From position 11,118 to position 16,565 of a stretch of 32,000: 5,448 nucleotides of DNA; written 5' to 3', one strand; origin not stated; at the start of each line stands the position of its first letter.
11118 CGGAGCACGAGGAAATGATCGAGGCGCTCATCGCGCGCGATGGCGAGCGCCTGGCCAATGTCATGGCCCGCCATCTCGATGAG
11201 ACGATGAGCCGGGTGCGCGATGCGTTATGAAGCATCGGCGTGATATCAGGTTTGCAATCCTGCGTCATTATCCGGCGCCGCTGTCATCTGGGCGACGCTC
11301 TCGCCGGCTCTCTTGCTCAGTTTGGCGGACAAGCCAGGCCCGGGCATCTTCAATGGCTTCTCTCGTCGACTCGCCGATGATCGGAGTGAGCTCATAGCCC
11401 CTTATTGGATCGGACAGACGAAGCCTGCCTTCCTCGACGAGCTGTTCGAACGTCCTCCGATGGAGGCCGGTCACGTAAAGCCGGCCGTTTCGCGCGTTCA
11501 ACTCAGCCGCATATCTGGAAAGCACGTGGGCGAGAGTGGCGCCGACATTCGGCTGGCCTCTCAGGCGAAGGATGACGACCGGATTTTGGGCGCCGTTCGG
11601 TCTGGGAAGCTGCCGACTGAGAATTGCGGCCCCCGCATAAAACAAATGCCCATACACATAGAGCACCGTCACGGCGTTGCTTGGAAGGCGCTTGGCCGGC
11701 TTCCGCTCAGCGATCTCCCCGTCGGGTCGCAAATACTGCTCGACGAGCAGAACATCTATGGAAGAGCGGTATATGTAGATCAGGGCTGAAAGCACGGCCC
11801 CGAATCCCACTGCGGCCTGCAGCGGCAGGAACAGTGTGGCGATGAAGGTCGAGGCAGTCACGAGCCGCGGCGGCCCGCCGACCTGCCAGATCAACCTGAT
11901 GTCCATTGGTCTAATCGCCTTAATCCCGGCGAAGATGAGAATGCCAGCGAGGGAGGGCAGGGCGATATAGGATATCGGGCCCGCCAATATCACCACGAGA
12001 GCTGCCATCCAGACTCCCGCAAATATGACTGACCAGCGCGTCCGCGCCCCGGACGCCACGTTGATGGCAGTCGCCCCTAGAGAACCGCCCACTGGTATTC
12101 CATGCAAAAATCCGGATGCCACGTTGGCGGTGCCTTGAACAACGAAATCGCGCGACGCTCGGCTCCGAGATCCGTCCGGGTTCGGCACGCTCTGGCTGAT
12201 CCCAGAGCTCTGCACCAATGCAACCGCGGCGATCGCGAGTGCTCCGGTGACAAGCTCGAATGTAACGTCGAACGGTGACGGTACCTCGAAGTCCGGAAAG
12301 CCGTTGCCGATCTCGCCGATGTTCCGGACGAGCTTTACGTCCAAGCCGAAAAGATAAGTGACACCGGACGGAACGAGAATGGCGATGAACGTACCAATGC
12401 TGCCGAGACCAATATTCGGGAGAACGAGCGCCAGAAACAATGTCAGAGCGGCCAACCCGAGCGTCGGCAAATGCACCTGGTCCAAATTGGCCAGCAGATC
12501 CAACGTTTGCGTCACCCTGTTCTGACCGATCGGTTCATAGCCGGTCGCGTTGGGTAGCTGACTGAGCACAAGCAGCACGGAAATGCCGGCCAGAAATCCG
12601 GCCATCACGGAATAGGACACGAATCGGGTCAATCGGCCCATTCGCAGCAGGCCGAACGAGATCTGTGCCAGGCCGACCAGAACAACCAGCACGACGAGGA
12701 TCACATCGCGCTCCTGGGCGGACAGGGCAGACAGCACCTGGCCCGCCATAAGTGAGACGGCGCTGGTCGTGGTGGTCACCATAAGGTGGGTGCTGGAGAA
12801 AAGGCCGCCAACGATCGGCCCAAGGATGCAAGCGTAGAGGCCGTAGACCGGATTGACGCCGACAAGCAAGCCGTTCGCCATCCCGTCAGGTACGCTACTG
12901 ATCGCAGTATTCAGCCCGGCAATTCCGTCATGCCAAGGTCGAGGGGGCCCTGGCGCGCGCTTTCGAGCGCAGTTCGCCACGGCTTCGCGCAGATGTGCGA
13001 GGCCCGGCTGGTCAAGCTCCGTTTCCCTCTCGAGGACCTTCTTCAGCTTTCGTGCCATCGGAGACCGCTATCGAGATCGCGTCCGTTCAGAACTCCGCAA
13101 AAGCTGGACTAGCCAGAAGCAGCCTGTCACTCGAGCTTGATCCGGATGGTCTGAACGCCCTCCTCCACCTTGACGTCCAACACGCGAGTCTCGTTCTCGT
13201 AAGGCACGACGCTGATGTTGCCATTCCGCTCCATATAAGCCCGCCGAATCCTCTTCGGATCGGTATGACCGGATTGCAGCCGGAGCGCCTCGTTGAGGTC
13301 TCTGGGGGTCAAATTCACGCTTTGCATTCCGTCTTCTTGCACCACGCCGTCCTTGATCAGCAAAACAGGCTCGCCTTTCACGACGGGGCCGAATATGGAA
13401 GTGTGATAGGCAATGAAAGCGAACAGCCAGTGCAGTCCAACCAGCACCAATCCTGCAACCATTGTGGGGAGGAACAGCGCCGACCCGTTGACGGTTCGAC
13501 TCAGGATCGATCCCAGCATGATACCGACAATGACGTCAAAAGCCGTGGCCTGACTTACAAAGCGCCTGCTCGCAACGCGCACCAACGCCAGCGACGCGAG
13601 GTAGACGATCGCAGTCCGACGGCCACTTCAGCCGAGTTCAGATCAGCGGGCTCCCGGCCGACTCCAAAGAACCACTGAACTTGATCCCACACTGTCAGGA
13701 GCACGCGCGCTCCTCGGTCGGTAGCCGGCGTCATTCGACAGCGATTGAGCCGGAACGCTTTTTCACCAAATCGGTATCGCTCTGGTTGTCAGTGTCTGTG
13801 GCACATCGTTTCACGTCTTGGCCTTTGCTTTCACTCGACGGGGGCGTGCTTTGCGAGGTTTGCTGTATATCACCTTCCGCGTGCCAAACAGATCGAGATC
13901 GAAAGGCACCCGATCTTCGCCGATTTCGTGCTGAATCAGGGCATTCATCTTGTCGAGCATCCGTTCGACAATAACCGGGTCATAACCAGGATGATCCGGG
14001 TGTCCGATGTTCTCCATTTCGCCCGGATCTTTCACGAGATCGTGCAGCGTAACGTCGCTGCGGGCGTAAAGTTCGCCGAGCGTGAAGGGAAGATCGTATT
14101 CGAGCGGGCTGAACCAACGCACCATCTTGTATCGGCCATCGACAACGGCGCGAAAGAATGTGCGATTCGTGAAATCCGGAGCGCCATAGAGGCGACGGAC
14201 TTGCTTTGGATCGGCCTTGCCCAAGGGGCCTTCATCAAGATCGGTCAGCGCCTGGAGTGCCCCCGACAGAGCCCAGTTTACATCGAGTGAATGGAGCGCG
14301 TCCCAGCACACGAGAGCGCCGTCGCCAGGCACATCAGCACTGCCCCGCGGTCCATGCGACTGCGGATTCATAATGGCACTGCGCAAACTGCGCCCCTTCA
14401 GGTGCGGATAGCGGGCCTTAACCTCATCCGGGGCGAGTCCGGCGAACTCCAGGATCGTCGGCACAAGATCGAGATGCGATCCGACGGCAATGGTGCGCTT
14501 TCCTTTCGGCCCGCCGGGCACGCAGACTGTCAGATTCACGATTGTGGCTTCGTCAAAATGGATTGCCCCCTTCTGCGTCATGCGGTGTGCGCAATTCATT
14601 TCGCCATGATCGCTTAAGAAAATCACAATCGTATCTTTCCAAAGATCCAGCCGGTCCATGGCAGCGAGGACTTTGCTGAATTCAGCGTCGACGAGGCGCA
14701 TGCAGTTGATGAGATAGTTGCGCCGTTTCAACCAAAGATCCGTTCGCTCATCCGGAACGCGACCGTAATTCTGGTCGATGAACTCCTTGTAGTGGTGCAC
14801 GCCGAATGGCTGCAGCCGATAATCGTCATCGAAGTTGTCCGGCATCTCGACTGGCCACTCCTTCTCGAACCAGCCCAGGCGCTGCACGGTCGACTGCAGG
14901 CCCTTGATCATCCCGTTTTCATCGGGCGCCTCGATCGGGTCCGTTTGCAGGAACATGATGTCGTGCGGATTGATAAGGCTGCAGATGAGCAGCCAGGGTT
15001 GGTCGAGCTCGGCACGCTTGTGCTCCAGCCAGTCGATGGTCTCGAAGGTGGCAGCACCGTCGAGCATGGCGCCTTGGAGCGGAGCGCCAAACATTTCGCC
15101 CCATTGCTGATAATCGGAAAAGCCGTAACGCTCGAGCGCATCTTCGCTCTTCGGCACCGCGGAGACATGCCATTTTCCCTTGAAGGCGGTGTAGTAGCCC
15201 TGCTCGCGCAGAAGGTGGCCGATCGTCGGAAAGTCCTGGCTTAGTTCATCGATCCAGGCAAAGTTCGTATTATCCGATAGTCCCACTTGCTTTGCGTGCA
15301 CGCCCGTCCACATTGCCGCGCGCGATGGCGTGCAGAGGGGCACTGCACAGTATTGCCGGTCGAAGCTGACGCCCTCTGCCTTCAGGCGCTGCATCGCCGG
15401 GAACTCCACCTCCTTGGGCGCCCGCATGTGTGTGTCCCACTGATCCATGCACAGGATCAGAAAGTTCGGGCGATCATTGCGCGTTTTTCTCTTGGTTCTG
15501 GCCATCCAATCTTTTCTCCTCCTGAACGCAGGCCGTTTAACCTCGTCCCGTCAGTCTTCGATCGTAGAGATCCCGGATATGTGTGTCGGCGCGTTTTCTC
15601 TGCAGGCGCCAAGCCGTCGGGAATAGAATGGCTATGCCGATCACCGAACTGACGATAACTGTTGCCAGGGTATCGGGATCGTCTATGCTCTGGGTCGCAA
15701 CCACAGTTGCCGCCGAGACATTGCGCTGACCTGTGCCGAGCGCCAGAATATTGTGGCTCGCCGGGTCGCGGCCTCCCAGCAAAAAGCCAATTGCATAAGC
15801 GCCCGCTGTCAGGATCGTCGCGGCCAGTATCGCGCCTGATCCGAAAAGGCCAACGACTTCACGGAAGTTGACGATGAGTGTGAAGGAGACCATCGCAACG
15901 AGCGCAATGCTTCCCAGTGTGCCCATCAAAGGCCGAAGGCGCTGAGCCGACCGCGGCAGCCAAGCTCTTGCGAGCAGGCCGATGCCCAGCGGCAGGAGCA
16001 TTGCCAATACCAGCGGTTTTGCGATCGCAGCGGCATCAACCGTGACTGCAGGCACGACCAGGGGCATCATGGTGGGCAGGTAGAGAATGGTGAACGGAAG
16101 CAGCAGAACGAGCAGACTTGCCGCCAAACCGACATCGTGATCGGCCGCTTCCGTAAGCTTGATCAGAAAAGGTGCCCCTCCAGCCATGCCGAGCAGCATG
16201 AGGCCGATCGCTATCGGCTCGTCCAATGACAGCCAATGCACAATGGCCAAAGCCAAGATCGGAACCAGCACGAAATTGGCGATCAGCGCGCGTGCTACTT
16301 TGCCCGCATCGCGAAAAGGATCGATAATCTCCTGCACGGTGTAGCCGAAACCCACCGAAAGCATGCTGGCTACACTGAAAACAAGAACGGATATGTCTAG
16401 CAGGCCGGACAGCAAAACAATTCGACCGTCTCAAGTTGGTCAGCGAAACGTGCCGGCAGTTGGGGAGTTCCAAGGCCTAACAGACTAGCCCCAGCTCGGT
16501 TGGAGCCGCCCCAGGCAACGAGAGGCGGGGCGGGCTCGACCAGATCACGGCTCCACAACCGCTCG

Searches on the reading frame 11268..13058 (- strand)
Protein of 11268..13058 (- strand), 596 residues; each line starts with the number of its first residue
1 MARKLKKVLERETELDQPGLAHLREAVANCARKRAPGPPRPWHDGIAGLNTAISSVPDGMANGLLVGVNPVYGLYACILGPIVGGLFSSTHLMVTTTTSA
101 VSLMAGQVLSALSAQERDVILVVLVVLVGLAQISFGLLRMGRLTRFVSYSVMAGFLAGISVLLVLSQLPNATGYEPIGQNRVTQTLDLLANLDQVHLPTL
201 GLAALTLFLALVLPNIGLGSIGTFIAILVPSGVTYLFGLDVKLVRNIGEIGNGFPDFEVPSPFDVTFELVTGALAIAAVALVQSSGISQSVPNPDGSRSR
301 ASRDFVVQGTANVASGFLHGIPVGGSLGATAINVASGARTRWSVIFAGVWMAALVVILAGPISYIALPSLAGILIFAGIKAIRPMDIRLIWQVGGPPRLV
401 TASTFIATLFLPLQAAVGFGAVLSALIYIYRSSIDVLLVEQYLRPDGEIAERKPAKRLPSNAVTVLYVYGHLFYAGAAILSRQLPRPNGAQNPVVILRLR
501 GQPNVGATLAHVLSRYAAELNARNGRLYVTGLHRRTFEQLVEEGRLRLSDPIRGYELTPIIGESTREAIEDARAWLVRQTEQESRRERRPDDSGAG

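Call 6: search_protein_families(library=pfam, proteins=[window:11268-13058:-], max_evalue=0.01)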
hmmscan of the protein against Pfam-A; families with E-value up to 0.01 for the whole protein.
window:11268-13058:- (596 aa): 2 families
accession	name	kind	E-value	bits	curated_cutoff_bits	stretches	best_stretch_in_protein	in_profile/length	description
PF00916.26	Sulfate_transp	-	1.5e-60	205.4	23.2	1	43-393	3-369/380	Sulfate permease family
PF16983.11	MFS_MOT1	-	0.00076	20.2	30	1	283-379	25-109/111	Molybdate transporter of MFS superfamily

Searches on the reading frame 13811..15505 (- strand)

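Call 6: search_protein_families(library=pfam, proteins=[window:13811-15505:-], max_evalue=0.01)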
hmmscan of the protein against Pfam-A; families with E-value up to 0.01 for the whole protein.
window:13811-15505:- (564 aa): 4 families
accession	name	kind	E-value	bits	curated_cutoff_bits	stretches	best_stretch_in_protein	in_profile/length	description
PF00884.28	Sulfatase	-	5e-40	138.1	25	1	13-356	1-300/301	Sulfatase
PF02995.22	DUF229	-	2.5e-06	26.9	25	1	266-315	307-356/496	Protein of unknown function (DUF229)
PF01663.27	Phosphodiest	-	6.5e-06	26.4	23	0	269-316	188-231/342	Type I phosphodiesterase / nucleotide pyrophosphatase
PF16347.10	SGSH_C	-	0.0099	16.5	29.3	0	483-522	114-150/154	N-sulphoglucosamine sulphohydrolase, C-terminal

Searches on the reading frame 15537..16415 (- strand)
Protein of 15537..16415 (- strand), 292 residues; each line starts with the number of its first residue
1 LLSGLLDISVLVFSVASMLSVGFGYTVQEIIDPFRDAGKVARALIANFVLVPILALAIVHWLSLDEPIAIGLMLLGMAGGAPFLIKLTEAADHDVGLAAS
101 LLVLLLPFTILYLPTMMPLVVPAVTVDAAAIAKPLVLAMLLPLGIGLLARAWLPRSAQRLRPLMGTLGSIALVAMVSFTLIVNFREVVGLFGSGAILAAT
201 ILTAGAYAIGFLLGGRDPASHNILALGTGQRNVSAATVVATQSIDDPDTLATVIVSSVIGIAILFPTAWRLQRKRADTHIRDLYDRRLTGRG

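Call 6: search_protein_families(library=pfam, proteins=[window:15537-16415:-], max_evalue=0.01)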
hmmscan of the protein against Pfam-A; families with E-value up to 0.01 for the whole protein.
window:15537-16415:- (292 aa): 2 families
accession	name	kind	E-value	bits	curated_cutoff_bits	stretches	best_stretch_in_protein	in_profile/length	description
PF01758.21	SBF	-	1.2e-14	54.8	24.3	1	17-185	7-186/191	Sodium Bile acid symporter family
PF13593.11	SBF_like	-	4.9e-08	33.1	25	1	22-202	45-231/313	SBF-like CPA transporter family (DUF4137)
